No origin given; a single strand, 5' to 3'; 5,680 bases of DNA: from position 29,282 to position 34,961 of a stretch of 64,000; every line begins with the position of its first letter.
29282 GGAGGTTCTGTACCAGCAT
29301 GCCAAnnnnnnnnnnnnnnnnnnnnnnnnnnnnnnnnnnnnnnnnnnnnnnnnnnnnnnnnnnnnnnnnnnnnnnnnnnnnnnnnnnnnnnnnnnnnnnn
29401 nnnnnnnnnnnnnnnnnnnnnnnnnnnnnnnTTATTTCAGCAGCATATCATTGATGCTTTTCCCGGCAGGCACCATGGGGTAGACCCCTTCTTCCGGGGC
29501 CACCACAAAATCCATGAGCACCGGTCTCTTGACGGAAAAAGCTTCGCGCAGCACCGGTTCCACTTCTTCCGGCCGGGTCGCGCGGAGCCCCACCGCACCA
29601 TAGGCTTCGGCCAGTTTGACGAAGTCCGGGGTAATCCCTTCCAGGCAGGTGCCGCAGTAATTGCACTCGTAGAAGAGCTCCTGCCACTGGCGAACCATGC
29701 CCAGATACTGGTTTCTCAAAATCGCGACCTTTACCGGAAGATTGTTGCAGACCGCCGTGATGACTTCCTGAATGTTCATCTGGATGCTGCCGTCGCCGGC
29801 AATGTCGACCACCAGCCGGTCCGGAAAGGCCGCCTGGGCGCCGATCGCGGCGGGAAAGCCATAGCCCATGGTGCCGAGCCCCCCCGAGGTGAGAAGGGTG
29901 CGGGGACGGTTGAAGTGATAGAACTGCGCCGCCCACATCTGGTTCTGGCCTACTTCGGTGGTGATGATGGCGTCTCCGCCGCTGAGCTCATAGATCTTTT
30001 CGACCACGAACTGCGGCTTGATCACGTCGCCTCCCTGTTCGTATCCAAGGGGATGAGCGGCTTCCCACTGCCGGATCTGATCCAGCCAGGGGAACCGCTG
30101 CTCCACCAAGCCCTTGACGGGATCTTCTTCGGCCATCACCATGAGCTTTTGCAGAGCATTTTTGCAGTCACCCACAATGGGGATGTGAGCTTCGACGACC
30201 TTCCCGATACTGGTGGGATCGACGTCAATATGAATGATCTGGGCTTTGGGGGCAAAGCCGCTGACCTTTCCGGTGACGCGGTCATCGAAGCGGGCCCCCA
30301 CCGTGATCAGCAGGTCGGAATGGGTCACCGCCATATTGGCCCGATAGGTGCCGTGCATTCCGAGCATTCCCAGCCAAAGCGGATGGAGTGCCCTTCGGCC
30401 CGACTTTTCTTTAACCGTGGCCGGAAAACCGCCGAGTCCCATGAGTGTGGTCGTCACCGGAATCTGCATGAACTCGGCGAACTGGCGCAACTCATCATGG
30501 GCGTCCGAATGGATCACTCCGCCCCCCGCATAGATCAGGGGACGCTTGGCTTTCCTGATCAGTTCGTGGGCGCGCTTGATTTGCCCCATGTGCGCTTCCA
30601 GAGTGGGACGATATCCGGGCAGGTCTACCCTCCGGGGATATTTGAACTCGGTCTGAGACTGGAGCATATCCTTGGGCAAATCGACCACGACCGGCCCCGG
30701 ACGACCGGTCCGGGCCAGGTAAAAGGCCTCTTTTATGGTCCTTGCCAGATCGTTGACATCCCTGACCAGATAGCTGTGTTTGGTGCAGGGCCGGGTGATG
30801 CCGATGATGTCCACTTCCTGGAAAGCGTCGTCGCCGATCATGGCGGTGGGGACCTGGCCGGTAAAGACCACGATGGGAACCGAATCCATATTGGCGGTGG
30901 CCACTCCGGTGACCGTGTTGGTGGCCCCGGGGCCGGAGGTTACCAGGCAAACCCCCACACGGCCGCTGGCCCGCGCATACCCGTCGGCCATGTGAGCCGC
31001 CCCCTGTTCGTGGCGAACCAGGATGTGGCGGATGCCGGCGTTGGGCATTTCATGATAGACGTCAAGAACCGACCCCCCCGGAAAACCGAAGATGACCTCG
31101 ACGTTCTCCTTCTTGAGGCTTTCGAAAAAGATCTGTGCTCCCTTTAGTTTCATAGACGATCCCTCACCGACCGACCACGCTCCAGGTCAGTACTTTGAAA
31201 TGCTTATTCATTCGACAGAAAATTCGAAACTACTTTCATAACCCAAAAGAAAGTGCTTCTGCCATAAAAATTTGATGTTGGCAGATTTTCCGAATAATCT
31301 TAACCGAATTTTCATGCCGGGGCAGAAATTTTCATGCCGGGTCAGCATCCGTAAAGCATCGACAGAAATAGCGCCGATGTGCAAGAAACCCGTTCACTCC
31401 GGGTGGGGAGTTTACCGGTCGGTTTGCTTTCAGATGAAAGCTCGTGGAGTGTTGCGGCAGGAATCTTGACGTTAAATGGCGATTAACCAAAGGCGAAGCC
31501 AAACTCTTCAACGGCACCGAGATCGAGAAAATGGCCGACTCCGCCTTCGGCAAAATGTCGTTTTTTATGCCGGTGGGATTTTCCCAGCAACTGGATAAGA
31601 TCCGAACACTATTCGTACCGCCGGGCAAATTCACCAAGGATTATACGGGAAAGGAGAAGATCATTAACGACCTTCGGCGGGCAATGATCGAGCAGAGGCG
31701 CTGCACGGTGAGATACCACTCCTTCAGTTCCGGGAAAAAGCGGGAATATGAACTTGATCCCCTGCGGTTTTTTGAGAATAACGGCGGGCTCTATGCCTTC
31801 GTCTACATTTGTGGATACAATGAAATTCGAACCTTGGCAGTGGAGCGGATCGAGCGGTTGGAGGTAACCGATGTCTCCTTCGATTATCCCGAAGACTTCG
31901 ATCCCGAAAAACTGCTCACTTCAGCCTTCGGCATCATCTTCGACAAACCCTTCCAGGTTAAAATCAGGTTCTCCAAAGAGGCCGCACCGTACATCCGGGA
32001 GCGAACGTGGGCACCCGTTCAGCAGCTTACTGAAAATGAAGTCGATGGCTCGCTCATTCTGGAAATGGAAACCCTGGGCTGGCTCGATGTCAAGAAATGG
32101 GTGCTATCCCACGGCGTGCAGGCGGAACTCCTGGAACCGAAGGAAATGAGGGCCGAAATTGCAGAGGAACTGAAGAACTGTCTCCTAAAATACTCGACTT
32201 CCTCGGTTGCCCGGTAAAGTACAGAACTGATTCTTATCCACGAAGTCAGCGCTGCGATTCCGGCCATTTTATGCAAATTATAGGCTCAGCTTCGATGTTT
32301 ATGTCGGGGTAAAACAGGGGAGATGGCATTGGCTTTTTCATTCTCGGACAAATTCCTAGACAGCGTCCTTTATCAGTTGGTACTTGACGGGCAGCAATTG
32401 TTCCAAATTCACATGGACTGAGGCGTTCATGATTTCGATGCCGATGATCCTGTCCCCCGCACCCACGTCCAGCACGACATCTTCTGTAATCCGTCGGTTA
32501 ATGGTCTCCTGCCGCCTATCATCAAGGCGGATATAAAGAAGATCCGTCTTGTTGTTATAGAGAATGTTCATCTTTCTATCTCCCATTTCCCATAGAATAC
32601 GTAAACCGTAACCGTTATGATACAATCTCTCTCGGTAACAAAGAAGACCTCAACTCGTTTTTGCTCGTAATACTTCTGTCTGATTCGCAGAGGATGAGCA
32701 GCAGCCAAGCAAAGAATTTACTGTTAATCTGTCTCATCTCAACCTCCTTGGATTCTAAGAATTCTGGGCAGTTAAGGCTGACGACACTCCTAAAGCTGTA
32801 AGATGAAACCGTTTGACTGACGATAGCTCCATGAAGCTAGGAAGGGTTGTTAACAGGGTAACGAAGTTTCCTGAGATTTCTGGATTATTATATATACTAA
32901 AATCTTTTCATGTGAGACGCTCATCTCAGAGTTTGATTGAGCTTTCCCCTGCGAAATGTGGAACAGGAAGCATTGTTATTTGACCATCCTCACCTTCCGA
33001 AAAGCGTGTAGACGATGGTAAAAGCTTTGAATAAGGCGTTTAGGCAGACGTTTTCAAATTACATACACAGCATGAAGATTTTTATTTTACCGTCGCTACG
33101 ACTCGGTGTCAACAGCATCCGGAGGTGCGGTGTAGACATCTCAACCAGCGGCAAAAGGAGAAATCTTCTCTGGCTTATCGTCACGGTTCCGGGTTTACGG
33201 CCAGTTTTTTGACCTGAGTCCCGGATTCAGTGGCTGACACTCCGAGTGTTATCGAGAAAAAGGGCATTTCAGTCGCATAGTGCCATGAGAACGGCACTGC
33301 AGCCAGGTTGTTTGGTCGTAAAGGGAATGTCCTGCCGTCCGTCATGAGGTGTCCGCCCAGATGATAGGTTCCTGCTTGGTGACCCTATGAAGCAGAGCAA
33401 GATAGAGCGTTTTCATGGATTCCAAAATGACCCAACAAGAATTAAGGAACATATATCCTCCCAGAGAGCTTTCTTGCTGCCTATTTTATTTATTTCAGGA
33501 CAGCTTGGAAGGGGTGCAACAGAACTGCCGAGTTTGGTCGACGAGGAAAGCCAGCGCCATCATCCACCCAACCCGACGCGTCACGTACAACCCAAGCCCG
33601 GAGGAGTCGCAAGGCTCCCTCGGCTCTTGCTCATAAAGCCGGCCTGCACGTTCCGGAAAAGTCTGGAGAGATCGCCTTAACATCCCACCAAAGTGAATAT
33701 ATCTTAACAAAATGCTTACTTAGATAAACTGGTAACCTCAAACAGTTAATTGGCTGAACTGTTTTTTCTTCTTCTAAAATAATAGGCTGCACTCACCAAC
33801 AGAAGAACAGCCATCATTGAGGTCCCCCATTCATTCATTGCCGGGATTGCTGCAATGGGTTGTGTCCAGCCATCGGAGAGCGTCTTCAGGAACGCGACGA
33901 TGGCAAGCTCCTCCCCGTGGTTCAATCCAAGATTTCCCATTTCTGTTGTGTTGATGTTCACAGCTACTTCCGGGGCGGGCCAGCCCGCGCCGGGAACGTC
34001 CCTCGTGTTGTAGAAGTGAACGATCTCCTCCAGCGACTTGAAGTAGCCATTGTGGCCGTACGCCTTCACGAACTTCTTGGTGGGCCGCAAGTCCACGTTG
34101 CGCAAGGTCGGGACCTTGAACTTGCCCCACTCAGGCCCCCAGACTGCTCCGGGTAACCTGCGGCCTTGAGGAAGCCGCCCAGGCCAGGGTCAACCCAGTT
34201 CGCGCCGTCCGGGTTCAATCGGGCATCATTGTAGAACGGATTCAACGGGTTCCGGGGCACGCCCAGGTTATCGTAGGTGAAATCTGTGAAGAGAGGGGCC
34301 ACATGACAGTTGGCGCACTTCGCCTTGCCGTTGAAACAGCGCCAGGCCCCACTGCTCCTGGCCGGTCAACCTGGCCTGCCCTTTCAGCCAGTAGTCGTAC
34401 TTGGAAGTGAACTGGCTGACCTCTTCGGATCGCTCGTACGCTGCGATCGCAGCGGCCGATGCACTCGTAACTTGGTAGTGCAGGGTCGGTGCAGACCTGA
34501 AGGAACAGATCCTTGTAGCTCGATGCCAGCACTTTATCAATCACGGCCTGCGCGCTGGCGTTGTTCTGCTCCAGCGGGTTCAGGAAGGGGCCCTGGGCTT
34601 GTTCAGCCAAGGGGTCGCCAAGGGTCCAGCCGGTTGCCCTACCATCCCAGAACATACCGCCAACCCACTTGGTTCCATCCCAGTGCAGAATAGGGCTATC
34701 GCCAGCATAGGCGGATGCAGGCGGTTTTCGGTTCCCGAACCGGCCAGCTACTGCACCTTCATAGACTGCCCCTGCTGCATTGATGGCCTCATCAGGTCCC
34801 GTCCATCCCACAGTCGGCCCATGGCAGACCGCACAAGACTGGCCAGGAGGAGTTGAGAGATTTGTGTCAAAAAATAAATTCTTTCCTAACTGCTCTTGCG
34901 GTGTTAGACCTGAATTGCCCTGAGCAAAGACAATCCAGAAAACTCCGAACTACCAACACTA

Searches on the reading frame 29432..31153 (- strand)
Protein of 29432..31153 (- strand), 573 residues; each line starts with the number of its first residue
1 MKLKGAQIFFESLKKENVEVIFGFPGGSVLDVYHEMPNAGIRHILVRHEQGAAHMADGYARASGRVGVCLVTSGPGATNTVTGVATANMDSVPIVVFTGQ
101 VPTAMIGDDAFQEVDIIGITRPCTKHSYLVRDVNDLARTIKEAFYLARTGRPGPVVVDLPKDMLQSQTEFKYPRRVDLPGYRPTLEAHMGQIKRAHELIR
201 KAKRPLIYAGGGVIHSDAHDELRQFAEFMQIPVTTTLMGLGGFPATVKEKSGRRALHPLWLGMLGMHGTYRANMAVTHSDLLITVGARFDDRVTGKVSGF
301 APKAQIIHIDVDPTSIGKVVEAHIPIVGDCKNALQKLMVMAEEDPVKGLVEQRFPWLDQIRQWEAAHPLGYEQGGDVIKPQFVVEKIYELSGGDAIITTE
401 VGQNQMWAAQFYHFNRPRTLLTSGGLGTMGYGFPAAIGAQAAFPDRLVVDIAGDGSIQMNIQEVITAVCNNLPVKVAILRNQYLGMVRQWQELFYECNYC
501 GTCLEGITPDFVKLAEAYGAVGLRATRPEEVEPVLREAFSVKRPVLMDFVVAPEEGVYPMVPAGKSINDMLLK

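Call 12: search_protein_families(library=pfam, proteins=[window:29432-31153:-], max_evalue=0.01)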
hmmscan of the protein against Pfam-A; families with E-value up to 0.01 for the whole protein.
window:29432-31153:- (573 aa): 3 families
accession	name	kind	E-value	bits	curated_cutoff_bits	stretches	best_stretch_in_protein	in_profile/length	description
PF02775.26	TPP_enzyme_C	-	1.6e-55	187.5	21.9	1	401-548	2-150/151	Thiamine pyrophosphate enzyme, C-terminal TPP binding domain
PF00205.28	TPP_enzyme_M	-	4.8e-49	166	30.4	1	192-337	1-137/137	Thiamine pyrophosphate enzyme, central domain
PF02776.23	TPP_enzyme_N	-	3.1e-41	140.3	26.8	1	4-118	2-118/119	Thiamine pyrophosphate enzyme, N-terminal TPP binding domain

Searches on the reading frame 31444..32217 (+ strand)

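Call 12: search_protein_families(library=pfam, proteins=[window:31444-32217:+], max_evalue=0.01)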
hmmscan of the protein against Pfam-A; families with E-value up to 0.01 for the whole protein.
window:31444-32217:+ (257 aa): 2 families
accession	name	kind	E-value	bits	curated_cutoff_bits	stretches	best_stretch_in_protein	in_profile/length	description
PF25583.1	WCX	-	1.1e-18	67.8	23.9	1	169-246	2-75/76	WCX domain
PF13280.12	WYL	-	1.9e-14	53.8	21.8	1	73-141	2-70/70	WYL domain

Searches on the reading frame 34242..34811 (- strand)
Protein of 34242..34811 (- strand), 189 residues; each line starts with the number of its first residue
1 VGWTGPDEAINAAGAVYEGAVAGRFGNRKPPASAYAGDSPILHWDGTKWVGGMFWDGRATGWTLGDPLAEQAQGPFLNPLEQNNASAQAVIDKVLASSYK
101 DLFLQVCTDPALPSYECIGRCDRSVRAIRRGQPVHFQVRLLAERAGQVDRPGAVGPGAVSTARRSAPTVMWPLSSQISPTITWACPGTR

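Call 12: search_protein_families(library=pfam, proteins=[window:34242-34811:-], max_evalue=0.01)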
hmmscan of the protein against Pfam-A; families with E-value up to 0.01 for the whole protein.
window:34242-34811:- (189 aa): 1 family
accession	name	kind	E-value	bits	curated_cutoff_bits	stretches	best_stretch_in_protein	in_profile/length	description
PF03150.19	CCP_MauG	-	7.4e-09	36.8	25.6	1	14-108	38-114/149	Di-haem cytochrome c peroxidase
